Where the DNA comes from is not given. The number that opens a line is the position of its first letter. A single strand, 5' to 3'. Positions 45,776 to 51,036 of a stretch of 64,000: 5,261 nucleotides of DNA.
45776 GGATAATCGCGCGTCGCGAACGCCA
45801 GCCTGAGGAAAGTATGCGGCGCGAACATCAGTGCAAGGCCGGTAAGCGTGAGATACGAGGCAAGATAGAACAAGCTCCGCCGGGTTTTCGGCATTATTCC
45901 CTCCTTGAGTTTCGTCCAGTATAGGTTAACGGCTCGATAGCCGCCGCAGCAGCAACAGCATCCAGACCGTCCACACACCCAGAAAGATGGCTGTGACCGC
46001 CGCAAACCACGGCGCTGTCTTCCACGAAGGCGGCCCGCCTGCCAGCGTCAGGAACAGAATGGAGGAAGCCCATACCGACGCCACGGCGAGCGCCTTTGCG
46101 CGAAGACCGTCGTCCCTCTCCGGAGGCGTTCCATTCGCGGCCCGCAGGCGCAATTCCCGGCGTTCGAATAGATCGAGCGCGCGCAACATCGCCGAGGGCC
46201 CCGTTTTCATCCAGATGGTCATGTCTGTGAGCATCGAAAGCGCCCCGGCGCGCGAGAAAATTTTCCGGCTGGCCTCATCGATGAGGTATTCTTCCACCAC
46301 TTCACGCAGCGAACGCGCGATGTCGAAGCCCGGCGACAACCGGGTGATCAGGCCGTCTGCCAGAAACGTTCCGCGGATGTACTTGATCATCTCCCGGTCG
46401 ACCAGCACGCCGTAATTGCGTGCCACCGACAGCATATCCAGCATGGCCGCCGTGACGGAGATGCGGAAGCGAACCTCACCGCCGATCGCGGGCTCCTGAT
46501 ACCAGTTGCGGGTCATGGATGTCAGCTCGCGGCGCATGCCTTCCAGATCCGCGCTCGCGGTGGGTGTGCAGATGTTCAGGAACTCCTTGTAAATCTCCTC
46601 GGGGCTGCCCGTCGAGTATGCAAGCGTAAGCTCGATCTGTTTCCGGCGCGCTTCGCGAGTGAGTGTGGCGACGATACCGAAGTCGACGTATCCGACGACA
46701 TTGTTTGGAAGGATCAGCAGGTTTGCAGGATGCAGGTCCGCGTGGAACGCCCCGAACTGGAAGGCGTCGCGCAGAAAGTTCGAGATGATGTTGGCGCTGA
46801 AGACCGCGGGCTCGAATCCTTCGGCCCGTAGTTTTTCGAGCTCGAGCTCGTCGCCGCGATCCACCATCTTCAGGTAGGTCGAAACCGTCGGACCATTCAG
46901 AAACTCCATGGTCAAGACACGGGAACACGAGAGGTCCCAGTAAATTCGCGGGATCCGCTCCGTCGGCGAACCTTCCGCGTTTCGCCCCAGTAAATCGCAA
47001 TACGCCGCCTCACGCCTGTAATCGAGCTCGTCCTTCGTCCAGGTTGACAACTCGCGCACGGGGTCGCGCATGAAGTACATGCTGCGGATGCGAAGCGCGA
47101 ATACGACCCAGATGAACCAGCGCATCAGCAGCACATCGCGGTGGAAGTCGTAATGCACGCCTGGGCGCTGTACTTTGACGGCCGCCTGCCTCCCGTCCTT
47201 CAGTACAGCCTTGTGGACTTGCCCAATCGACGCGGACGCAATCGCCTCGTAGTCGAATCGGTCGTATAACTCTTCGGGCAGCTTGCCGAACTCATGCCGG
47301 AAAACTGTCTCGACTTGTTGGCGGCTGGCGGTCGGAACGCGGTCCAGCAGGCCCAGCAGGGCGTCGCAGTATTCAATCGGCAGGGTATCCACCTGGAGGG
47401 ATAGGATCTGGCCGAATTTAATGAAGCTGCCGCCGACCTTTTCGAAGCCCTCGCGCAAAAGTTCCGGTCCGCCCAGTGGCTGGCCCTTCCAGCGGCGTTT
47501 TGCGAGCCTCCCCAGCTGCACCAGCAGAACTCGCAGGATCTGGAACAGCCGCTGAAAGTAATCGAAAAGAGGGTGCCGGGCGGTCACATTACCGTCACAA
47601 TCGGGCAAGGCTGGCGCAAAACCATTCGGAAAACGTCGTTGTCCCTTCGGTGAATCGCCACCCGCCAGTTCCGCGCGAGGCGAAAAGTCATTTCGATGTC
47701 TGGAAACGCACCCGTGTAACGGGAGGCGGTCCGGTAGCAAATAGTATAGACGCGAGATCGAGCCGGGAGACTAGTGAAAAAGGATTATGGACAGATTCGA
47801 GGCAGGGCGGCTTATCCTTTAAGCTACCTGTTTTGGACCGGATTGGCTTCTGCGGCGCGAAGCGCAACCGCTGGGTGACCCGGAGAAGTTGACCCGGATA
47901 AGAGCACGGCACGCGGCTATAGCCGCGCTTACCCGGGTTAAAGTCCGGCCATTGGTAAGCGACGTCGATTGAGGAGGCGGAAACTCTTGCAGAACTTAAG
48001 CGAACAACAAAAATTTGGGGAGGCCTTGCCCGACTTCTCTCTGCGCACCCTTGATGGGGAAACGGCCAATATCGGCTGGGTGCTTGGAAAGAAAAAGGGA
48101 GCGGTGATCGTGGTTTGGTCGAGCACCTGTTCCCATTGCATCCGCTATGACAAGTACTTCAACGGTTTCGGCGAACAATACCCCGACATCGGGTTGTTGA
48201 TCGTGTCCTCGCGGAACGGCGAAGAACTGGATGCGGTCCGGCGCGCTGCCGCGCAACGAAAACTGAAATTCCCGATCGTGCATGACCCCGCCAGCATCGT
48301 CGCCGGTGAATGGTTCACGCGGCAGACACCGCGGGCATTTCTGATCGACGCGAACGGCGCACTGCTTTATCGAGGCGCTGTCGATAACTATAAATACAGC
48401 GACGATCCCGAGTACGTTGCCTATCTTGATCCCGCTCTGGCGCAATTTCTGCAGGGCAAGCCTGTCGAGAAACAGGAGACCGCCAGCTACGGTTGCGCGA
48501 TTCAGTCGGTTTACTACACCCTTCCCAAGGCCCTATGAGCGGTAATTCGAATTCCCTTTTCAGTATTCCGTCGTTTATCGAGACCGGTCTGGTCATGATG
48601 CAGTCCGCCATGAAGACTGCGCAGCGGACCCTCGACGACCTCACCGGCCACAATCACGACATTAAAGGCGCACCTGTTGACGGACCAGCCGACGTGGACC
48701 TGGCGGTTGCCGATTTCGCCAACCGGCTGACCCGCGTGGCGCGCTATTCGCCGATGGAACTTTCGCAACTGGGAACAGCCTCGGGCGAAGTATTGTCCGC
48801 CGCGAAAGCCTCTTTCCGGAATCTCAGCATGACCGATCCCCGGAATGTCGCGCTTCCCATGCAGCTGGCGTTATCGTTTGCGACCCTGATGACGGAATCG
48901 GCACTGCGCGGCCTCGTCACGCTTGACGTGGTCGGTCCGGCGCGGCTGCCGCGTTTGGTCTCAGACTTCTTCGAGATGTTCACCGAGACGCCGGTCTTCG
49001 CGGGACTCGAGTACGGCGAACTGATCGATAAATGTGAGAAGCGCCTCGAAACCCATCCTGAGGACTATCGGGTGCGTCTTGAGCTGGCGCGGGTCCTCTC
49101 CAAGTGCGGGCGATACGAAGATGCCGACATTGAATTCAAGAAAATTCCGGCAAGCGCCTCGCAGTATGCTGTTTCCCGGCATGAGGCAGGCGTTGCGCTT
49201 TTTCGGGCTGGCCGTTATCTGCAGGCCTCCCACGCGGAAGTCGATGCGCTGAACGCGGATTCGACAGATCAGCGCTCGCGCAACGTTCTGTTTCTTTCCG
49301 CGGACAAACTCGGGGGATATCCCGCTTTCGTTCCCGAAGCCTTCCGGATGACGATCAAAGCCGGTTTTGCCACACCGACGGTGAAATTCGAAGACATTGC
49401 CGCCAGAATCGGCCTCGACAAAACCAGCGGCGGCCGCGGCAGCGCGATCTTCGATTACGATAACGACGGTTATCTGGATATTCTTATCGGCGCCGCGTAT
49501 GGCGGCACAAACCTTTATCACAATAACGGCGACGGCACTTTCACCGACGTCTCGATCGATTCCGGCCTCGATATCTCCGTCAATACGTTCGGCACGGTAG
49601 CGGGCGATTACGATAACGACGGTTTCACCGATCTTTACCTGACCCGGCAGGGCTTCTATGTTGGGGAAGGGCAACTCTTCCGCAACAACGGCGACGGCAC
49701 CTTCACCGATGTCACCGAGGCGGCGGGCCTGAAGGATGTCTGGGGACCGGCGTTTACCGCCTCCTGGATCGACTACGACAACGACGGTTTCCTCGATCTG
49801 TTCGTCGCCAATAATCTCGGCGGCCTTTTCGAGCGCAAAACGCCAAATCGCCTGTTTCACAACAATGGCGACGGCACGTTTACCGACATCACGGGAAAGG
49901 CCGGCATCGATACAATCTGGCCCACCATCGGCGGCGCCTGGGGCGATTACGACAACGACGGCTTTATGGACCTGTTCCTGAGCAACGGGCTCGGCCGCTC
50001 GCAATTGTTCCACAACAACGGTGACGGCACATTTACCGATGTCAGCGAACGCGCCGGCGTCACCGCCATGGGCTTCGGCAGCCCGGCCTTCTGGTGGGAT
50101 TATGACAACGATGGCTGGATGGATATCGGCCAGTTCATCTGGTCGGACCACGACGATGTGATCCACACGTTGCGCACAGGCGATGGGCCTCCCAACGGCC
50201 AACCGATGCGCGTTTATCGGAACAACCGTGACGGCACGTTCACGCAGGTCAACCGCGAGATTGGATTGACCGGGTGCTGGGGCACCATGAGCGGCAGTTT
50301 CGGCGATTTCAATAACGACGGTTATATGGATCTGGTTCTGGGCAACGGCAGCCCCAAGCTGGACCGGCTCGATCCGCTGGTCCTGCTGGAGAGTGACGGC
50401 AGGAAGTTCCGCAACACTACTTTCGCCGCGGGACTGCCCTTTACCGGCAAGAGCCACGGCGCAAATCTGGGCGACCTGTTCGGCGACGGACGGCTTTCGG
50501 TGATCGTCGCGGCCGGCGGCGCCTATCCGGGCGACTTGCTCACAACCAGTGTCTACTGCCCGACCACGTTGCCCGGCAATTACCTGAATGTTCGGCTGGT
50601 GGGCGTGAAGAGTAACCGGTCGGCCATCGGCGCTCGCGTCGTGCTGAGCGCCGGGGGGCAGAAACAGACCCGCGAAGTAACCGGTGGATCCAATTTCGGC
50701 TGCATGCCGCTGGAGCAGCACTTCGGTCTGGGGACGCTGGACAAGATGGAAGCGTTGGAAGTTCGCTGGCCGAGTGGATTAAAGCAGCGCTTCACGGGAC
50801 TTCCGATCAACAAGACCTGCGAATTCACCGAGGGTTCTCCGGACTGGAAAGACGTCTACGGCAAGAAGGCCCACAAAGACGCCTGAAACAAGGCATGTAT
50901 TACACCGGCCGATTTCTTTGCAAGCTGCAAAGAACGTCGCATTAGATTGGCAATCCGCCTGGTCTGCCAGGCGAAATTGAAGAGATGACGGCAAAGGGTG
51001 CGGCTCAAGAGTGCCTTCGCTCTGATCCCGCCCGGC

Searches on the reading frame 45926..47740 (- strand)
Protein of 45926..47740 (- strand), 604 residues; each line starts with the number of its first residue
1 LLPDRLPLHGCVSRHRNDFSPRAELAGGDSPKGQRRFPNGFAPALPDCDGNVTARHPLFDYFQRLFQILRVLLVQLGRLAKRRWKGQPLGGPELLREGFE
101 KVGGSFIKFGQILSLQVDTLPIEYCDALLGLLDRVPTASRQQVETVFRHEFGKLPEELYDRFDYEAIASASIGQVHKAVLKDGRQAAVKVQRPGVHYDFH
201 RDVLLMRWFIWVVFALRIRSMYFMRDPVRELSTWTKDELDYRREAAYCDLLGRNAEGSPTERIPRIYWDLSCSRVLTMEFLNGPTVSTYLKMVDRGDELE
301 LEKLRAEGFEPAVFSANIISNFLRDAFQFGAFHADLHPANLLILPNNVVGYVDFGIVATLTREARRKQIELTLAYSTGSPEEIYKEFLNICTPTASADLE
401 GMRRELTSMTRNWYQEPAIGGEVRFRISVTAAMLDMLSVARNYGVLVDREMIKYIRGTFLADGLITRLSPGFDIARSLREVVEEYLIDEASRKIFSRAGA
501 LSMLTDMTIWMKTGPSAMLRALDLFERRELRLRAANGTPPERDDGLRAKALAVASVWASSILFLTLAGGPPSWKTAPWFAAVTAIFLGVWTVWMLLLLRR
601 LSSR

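Call 9: search_protein_families(library=pfam, proteins=[window:45926-47740:-], max_evalue=0.001)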
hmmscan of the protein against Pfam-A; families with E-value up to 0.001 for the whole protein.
window:45926-47740:- (604 aa): 3 families
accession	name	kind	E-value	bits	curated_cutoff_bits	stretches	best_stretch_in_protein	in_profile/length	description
PF03109.22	ABC1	-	4.6e-59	199.9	22.9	1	131-380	2-237/244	ABC1 atypical kinase-like domain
PF01636.29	APH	-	0.00015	22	23.2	0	320-355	159-195/239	Phosphotransferase enzyme family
PF00069.31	Pkinase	-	0.0002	21.3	31.7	1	319-381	107-167/263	Protein kinase domain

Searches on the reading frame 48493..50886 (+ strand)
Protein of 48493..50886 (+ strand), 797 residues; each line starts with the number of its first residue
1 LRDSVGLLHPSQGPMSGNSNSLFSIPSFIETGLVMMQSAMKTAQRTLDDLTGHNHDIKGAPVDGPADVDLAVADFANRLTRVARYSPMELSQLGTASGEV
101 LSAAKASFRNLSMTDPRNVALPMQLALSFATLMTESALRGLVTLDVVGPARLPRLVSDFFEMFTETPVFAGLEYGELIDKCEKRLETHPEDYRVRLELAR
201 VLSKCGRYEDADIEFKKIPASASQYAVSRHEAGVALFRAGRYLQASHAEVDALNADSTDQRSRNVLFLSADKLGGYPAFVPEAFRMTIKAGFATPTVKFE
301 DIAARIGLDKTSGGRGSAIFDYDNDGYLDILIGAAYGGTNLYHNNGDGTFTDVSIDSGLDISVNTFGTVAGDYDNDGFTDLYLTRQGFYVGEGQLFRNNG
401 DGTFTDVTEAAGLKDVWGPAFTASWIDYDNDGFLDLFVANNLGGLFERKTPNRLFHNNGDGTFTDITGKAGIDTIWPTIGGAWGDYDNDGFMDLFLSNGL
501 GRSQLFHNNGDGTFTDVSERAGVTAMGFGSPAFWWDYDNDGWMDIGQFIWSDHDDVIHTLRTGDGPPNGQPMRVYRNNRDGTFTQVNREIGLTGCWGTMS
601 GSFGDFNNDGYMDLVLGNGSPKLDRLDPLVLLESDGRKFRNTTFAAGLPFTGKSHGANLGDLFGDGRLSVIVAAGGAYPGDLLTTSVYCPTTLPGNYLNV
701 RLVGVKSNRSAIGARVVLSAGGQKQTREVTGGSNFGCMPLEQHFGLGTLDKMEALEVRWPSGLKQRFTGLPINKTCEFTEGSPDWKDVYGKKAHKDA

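Call 32: search_protein_families(library=pfam, proteins=[window:48493-50886:+], max_evalue=0.1)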
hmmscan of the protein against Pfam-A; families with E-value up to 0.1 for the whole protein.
window:48493-50886:+ (797 aa): 6 families
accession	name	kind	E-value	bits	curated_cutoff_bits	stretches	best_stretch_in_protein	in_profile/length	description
PF13517.12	FG-GAP_3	-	1.4e-47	160.5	26.9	5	321-382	1-60/61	FG-GAP-like repeat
PF01839.29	FG-GAP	-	4.1e-18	65.3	22.1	5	600-619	4-23/37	FG-GAP repeat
PF07593.17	UnbV_ASPIC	-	3.6e-16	59.2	23.4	1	711-776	1-67/68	ASPIC and UnbV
PF14559.12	TPR_19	-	7.9e-05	23.4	25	1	184-223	17-56/68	Tetratricopeptide repeat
PF14561.12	TPR_20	-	0.0051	17.5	25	1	178-211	8-41/90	Tetratricopeptide repeat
PF13431.12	TPR_17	-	0.013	16.2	24.4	1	185-211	6-32/34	Tetratricopeptide repeat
